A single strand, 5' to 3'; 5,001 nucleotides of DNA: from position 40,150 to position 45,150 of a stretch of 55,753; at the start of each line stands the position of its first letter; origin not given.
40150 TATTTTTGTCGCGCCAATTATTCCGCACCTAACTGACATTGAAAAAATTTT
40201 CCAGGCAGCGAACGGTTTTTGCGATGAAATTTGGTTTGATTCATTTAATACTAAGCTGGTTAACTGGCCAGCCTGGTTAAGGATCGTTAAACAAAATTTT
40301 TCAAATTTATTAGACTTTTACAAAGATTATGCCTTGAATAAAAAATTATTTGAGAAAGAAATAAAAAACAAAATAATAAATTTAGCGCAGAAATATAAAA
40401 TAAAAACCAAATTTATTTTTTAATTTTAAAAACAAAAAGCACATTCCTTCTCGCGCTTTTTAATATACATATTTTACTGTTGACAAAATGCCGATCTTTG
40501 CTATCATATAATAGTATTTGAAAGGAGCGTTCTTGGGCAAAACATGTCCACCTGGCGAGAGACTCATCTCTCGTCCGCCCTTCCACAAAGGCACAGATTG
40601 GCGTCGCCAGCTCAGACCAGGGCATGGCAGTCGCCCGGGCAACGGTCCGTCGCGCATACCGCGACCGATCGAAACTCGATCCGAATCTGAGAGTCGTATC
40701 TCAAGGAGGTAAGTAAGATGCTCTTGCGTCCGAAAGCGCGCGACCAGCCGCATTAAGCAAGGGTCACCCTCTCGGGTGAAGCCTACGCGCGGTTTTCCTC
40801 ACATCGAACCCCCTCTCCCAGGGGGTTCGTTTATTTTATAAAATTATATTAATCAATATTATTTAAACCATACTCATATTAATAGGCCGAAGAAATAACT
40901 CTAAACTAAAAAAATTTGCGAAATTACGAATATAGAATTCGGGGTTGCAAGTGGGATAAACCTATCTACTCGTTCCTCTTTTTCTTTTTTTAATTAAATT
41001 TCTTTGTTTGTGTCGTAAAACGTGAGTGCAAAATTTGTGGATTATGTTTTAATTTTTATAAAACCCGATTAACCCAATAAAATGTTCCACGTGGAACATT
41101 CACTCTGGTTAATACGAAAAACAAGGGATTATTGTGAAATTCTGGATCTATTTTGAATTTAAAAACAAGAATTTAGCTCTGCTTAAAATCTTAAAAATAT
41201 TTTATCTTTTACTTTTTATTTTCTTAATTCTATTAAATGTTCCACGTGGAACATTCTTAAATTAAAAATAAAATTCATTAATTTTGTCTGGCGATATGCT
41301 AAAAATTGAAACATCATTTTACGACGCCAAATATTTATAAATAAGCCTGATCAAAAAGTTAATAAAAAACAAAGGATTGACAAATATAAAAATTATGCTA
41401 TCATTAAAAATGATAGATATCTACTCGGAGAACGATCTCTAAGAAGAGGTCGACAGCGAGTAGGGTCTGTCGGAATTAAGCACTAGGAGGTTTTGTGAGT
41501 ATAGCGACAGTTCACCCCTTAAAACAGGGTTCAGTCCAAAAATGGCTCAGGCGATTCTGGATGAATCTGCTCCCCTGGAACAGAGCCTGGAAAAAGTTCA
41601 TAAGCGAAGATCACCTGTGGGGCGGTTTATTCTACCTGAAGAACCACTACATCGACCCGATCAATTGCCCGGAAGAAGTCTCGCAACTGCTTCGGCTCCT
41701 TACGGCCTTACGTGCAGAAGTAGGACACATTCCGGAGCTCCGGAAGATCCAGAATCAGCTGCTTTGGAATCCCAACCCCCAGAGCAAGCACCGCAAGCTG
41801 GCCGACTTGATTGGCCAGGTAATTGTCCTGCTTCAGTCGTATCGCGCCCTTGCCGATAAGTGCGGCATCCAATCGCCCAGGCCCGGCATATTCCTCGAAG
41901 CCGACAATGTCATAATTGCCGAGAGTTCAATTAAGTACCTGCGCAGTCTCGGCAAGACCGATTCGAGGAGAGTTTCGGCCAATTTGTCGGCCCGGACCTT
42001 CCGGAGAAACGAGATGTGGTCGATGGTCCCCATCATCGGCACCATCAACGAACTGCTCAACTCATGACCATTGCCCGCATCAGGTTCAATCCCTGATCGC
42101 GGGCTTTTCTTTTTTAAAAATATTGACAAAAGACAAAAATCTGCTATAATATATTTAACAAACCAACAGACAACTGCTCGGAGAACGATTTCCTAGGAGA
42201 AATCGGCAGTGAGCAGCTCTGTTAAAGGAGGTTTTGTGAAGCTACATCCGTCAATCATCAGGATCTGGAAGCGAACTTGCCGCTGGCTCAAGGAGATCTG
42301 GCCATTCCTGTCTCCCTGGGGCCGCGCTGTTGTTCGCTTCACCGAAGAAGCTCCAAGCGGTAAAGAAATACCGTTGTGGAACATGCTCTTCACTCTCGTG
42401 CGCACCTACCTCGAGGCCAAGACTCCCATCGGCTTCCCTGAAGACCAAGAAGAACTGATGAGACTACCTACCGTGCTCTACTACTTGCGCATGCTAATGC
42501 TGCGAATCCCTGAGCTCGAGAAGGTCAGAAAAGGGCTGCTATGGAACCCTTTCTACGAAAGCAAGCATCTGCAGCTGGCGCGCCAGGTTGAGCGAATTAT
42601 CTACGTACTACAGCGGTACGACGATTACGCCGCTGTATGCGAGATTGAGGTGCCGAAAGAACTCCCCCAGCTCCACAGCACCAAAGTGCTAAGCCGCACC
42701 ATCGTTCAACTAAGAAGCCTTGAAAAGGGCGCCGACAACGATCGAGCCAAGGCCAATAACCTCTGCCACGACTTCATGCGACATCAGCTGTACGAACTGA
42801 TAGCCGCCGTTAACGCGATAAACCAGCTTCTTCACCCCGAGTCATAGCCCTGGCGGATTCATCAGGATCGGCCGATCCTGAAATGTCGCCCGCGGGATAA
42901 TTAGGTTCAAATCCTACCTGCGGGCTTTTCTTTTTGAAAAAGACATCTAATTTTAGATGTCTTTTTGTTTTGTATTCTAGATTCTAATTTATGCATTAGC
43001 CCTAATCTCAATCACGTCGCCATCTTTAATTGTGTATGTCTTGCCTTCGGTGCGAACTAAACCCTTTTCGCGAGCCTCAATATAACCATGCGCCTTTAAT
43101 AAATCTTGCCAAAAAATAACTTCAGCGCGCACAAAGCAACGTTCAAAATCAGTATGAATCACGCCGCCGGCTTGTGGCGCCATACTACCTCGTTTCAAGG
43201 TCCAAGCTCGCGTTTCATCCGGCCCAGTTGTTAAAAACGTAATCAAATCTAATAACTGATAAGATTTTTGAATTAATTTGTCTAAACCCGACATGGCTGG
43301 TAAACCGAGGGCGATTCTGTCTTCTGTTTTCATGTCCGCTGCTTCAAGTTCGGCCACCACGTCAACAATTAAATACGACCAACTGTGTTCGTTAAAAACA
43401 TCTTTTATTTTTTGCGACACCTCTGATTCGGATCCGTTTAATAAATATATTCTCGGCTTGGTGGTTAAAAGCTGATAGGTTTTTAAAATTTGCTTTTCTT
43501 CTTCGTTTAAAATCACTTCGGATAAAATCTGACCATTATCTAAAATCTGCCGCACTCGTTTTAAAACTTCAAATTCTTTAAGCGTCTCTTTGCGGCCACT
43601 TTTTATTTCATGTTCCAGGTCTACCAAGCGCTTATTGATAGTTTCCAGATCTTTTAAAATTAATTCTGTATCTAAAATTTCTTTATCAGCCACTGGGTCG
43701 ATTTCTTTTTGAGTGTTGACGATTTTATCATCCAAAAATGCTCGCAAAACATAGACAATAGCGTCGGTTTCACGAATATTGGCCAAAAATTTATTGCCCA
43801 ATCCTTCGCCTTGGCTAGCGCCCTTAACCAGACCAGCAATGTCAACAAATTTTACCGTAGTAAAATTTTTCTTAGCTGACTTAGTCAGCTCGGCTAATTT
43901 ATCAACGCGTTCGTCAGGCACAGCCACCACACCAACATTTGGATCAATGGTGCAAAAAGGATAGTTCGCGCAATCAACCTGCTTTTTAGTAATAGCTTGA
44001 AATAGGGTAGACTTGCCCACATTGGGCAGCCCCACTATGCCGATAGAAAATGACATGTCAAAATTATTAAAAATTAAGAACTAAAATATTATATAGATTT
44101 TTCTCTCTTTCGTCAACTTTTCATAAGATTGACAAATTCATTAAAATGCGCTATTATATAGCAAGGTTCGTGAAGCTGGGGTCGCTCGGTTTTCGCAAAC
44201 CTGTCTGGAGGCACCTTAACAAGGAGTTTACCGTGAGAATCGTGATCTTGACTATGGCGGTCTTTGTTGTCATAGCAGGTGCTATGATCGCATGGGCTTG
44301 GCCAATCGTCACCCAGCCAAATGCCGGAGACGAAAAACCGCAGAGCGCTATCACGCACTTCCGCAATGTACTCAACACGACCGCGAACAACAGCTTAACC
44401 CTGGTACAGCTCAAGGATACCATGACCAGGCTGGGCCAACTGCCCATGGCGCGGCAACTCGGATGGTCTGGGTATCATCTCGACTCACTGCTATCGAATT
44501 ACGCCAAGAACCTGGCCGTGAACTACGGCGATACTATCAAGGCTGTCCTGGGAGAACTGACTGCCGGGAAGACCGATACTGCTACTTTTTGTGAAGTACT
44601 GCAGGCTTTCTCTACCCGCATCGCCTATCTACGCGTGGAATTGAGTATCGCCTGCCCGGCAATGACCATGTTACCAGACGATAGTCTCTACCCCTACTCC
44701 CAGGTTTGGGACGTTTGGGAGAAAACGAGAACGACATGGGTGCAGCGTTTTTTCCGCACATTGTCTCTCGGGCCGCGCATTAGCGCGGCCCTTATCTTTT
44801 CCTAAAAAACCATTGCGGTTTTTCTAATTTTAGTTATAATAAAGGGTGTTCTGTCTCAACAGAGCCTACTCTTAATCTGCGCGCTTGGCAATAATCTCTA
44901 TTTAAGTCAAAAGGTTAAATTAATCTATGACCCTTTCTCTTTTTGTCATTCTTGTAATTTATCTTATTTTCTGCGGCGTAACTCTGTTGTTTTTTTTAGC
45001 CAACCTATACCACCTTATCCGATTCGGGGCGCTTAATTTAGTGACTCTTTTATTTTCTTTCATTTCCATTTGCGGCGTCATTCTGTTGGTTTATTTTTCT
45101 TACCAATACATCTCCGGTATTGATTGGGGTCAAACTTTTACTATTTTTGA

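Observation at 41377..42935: Tandem paralogous orphan genes sharing a 43-nt leader stem-loop with compensatory base changes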

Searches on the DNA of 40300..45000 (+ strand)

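Call 8: search_rna_families(source=window, start=40300, end=45000, threshold=evalue, max_evalue=1)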
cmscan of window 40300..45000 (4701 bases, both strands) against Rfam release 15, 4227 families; matches with E-value up to 1: 2.
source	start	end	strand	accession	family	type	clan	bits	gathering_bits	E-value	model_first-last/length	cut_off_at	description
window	44721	44798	+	RF02651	SorY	Gene; sRNA;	-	27.5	111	0.013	1-83/83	no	Singlet oxygen resistance RNA Y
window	44735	44806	+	RF00519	suhB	Gene; sRNA;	CL00108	22.4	41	0.22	1-77/77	no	Makes More Granules Regulator RNA (mmgR)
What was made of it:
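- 40480..40835 (+): Unit A. A homologous promoter drives a roughly 320-nt, 60% GC transcript that ends in a terminator. It has no long conserved ORF. It lies upstream of a B-family gene in both organisms and may be part of the same module. No Rfam match (call 8).
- On Any curated Rfam family (release 15): The stretch 40300..45000 at E <= 1 gave only two sub-threshold hits, both at the unit D terminator (call 8).
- Tried and rejected: Unit A as a known RNA: no Rfam match (call 8).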

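Call 37: build_rna_model(alignment_id=A6, structure=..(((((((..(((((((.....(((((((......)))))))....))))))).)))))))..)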
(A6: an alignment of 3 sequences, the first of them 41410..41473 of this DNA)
Model R1 built from alignment A6 (3 sequences, 64 columns); structure: as given.
model positions 64; base pairs 21; branch points 0; effective number of sequences 2.07; information 0.876 bits per position. Calibrated on 0.2 Mb of random sequence (short: E-values are rough).
structure used (alignment columns):
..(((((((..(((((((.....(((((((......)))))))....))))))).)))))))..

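Call 38: search_with_rna_model(model_id=R1, source=window, filters=off, max_evalue=10, show_alignments=4)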
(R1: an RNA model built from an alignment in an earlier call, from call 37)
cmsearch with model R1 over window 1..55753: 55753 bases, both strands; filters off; matches with E-value up to 10: 20.
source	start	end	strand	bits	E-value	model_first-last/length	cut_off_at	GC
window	41410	41473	+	87.6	2e-23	1-64/64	no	0.48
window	42163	42225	+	80.8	2.1e-21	1-64/64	no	0.49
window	41410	41473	-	16.8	0.023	1-64/64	no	0.48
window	42163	42225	-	14.4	0.12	1-64/64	no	0.49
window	44856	44904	-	11.5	0.9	1-64/64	no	0.41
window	35203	35266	-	10.6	1.6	1-64/64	no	0.36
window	48712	48754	+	10.2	2.1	1-64/64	no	0.21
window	42936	42967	+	9.3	4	1-64/64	no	0.25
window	21177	21221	-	9.2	4.2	1-64/64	no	0.29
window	53206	53236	+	9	4.8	1-64/64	no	0.32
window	24053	24073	-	8.9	5.2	1-64/64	no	0.24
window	7122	7154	-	8.6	6.4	1-64/64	no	0.52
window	29550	29591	-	8.6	6.5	1-64/64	no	0.19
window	47986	48022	+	8.6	6.6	1-64/64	no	0.19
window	40555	40574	-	8.5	7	1-64/64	no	0.55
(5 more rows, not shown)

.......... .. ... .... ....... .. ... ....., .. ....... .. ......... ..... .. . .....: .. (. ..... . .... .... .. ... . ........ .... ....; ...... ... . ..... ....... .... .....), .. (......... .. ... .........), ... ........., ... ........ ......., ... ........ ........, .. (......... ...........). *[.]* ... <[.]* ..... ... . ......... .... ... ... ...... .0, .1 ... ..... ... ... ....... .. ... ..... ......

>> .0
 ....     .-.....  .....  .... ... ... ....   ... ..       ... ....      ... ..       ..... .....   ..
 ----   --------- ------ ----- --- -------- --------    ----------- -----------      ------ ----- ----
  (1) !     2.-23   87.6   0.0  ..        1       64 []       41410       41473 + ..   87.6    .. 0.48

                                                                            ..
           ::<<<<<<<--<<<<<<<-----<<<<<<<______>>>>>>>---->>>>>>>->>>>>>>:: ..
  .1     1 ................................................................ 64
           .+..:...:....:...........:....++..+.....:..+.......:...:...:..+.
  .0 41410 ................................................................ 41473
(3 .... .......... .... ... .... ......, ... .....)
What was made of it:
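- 42165..42223 (+): Leader hairpin of gene C. P1 42165..42170 with 42218..42223 (6 bp; the seventh position, 42171 with 42217, is a C-C mismatch). P2 42174..42180 with 42210..42216. Internal loop GAGAA 42181..42185 and GCAG 42206..42209. P3 42186..42192 with 42199..42205. Terminal loop 42193..42198. Covariance-model score 80.8 bits (call 38).
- Checked: A covariance model built from the copies scores 81-88 bits on them, and nothing else in the window exceeds 17 bits (call 38).
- The covariance model scores 81-88 bits on the plus strand and 14-17 bits on the minus strand (call 38). The minus-strand model score collapses (call 38).
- Tried and rejected: The covariance model with filters off found nothing else in the window (call 38).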

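Call 42: search_with_rna_model(model_id=R1, sources=[L176, L177, L121], max_evalue=0.01, show_alignments=5)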
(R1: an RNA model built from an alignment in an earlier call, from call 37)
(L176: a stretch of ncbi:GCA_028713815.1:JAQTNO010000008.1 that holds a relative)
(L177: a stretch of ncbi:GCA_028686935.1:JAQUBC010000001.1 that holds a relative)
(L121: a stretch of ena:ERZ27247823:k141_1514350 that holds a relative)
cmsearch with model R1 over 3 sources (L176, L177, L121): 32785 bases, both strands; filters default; matches with E-value up to 0.01: 5.
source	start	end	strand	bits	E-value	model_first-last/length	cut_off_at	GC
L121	421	484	+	88.3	7.2e-24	1-64/64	no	0.58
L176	7938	8001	+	87.6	1.2e-23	1-64/64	no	0.48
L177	9175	9238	+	87.6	1.2e-23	1-64/64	no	0.48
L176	8691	8753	+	80.9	1.2e-21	1-64/64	no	0.49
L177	9928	9990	+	80.9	1.2e-21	1-64/64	no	0.49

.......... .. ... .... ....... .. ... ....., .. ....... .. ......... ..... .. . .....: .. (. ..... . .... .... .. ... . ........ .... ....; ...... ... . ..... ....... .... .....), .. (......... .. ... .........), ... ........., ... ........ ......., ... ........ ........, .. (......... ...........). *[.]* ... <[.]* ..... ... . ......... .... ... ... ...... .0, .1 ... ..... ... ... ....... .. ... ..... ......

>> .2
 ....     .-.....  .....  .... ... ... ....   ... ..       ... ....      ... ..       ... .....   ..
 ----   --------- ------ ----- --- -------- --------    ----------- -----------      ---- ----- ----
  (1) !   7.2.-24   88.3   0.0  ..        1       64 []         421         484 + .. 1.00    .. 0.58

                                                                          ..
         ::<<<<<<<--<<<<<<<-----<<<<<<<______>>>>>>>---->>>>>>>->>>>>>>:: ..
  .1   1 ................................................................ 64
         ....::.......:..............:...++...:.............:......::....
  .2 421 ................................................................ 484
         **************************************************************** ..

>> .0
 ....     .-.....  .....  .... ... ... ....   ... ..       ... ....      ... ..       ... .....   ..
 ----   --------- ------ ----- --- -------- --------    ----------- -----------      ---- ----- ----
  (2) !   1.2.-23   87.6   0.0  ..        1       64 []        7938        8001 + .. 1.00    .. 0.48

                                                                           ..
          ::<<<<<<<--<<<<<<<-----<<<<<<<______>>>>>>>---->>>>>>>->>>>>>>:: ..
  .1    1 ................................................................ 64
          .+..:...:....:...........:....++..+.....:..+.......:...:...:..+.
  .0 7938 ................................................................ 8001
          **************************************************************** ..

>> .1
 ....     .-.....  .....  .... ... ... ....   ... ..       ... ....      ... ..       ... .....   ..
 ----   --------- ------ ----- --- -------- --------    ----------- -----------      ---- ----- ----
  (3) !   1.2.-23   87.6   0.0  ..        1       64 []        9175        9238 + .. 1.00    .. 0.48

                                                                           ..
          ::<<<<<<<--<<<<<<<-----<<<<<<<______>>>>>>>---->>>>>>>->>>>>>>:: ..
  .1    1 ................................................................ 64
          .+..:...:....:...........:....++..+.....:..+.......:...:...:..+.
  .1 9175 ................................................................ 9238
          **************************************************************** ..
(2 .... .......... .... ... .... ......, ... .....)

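Call 48: search_with_rna_model(model_id=R1, sources=[L179, L180, L181, L182, L183, L184, L185, L186, L187, L188, L189, L190, L191, L192, L193, L194, L195, L196, L197, L198, L199, L200, L201, L202, L203, L204, L205, L206, L207, L208, L209, L210, L211, L212, L213, L214, L215, L216, L217, L218, L219, L220, L221, L222, L223, L224, L225, L226, L227, L228, L229, L230, L231, L232, L233, L234, L235, L236, L237, L238], max_evalue=1)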
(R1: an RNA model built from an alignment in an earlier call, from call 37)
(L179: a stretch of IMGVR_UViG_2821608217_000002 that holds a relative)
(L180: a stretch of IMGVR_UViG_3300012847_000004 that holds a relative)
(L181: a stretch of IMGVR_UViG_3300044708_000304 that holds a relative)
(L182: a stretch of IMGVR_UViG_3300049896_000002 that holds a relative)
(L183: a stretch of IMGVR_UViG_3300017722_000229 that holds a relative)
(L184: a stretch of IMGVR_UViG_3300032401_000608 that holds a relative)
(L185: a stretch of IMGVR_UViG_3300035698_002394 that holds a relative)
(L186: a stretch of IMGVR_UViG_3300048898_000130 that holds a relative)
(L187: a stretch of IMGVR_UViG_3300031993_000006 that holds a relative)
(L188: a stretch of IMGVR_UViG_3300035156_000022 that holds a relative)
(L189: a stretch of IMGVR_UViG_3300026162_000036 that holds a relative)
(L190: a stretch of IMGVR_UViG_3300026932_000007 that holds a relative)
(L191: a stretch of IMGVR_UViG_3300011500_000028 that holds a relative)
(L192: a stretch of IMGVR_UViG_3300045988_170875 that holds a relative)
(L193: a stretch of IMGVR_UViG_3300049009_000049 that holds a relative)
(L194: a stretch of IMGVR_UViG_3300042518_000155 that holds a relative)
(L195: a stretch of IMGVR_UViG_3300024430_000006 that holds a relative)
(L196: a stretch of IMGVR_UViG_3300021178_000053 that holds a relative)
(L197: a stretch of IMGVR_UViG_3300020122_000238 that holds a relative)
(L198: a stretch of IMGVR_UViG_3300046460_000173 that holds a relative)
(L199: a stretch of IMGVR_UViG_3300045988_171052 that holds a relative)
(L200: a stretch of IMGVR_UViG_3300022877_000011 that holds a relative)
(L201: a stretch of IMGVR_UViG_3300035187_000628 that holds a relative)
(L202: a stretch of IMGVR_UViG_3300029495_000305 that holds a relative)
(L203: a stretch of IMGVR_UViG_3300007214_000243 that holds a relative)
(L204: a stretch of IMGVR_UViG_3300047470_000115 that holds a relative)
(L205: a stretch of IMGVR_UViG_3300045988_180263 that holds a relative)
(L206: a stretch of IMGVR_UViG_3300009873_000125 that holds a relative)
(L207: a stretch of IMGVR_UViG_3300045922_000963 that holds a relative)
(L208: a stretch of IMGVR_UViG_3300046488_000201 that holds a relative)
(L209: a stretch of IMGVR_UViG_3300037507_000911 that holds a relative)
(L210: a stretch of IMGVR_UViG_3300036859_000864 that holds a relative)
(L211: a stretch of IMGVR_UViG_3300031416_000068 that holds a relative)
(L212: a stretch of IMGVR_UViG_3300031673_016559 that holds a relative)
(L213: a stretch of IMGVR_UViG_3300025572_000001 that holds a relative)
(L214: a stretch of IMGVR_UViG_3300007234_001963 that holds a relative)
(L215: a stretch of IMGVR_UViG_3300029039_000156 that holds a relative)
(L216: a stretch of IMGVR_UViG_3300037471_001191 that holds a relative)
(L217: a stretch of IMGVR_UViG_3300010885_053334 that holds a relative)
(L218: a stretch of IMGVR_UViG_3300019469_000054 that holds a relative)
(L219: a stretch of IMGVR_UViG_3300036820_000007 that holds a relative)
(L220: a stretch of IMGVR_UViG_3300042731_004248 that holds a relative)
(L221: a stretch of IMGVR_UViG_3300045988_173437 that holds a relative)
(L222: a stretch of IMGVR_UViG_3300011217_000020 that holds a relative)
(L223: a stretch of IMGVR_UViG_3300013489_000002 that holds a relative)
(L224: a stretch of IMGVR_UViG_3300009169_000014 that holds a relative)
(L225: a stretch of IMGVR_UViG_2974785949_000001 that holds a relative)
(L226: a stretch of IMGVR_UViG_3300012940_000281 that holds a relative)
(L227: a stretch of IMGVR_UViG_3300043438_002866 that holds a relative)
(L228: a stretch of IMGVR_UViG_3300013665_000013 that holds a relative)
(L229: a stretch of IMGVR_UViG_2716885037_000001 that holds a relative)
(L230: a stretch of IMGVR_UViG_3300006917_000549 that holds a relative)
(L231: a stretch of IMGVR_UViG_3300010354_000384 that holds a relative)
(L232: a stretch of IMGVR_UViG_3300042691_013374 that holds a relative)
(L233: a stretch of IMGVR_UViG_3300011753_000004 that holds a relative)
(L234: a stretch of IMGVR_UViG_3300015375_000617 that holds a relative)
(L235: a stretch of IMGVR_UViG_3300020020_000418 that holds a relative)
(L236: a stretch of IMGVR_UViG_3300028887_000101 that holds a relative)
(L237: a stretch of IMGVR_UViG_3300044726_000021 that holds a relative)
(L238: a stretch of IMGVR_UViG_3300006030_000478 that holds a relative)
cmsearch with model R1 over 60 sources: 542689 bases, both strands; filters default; matches with E-value up to 1: 10.
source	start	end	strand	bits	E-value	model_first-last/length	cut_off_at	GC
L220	1243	1276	+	27.1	0.00019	16-50/64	no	0.59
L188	4619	4653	-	19.3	0.042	16-50/64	no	0.57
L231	3135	3180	-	17.6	0.13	1-64/64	no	0.67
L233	6093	6133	-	17.4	0.15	16-50/64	no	0.61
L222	1527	1567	+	17.4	0.15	16-50/64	no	0.61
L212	10296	10330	+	16.9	0.22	16-50/64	no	0.69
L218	4657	4715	+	16.7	0.25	1-64/64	no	0.61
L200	7527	7560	-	15.1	0.71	1-64/64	no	0.44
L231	8357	8396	+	14.8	0.87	1-64/64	no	0.7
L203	4616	4655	-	14.7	0.95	13-53/64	no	0.6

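Call 65: search_dna_similar(query=window:41370-42950:+, collection=plasmids, mode=distant, max_evalue=0.01)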
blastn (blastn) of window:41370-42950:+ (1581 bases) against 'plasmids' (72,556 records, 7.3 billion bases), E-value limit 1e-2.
No match.
